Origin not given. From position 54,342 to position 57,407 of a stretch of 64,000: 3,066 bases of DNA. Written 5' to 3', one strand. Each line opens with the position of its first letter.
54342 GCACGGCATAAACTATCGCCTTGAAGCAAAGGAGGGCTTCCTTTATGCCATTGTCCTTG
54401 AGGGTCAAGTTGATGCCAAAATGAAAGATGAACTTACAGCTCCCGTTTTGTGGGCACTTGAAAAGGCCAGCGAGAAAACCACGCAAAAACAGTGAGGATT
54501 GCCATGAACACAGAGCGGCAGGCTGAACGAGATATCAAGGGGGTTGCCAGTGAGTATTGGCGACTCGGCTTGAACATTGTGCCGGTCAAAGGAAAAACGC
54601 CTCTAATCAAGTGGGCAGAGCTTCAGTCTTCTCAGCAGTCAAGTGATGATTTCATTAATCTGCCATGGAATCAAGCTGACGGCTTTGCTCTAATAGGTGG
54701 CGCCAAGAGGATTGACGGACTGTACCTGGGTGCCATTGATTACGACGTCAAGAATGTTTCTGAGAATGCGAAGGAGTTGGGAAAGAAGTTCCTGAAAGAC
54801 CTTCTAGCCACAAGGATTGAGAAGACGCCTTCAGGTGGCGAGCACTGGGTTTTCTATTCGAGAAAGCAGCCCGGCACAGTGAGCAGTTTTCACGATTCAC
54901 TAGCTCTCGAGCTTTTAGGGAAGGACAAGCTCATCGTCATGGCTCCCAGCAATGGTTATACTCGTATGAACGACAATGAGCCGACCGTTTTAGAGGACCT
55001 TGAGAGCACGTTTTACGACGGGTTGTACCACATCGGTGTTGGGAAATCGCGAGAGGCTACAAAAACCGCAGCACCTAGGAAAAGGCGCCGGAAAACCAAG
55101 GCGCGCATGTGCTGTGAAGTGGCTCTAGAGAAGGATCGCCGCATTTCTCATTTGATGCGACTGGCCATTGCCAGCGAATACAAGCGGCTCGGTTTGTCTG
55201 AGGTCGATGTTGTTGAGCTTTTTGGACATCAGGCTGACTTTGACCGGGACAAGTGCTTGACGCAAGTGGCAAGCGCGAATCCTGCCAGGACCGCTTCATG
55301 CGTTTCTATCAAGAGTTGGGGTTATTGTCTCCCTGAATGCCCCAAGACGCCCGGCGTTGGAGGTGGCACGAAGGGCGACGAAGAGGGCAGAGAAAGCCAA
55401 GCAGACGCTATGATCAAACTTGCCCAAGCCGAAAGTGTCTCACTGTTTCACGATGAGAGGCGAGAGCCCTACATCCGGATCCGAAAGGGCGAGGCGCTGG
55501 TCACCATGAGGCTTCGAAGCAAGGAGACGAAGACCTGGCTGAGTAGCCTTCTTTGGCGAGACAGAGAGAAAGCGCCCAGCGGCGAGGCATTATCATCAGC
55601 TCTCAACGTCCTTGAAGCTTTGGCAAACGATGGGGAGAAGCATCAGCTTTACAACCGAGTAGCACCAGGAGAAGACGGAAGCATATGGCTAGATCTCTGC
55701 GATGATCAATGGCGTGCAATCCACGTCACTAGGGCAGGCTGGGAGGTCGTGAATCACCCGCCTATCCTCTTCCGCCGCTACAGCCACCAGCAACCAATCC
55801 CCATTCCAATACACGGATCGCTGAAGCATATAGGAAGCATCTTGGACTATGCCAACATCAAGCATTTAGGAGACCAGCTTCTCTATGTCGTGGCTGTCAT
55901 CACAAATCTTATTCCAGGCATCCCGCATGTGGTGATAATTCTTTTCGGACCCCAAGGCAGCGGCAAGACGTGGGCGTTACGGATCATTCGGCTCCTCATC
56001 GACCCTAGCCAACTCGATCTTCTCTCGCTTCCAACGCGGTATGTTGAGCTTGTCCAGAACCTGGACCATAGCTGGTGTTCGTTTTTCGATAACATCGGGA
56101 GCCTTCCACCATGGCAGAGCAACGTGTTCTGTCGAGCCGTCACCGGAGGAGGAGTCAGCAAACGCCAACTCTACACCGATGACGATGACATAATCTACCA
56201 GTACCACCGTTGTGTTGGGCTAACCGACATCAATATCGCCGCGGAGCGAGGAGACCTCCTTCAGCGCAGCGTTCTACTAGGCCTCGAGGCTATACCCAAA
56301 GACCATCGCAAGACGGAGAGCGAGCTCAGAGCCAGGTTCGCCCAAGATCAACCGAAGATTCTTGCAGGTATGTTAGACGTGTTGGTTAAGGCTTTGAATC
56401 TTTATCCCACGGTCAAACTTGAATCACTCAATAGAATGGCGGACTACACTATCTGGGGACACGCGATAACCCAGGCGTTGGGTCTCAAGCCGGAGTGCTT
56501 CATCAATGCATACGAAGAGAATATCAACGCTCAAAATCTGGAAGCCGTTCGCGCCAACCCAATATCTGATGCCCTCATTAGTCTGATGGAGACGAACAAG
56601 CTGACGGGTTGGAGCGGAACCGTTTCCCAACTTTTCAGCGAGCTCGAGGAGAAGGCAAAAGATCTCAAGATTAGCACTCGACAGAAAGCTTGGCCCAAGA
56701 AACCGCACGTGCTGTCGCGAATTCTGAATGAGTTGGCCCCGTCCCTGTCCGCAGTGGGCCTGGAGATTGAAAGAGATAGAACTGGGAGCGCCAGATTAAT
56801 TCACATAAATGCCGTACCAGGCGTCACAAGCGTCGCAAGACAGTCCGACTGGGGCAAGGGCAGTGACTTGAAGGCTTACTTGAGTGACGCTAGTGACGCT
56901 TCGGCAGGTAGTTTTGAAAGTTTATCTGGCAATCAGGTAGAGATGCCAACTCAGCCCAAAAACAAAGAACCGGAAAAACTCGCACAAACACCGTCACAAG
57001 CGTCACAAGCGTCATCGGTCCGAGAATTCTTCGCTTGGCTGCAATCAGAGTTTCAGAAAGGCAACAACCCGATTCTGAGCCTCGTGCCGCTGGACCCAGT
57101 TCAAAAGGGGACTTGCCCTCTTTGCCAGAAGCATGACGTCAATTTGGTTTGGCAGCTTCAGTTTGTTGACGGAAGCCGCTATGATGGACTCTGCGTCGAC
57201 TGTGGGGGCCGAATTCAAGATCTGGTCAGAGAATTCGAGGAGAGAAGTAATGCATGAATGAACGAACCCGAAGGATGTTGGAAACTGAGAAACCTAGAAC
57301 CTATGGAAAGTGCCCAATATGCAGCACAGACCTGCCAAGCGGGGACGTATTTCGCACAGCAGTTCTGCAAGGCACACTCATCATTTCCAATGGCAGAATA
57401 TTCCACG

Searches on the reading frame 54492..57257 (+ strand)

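Call 28: search_protein_families(library=pfam, proteins=[window:54492-57257:+], max_evalue=0.001)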
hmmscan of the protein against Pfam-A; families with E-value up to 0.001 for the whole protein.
window:54492-57257:+ (921 aa): 0 families

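Call 53: search_protein_families(library=phrogs, proteins=[window:54492-57257:+], max_evalue=0.1)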
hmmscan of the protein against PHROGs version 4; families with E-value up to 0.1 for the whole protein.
window:54492-57257:+ (921 aa): 2 families
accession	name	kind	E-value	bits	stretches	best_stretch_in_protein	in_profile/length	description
phrog_19930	-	DNA, RNA and nucleotide metabolism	2.2e-06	27.2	1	10-122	5-121/865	DNA polymerase/primase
phrog_1156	-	DNA, RNA and nucleotide metabolism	0.00019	21.1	1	12-153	10-154/855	DNA primase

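Call 89: search_protein_families(library=ncbifam, proteins=[window:54492-57257:+], max_evalue=0.01)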
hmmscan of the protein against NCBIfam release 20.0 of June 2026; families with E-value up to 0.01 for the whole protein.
window:54492-57257:+ (921 aa): 3 families
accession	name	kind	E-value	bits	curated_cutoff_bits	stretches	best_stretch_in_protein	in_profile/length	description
NF002589.0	PRK02249.1-3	equivalog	3e-06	27.1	339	1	215-283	253-329/348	DNA primase regulatory subunit PriL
NF002588.0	PRK02249.1-2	equivalog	0.0005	19.5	439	1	213-280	240-312/360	DNA primase regulatory subunit PriL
NF002591.0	PRK02249.1-5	equivalog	0.0011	18.2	479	1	211-280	235-309/351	DNA primase regulatory subunit PriL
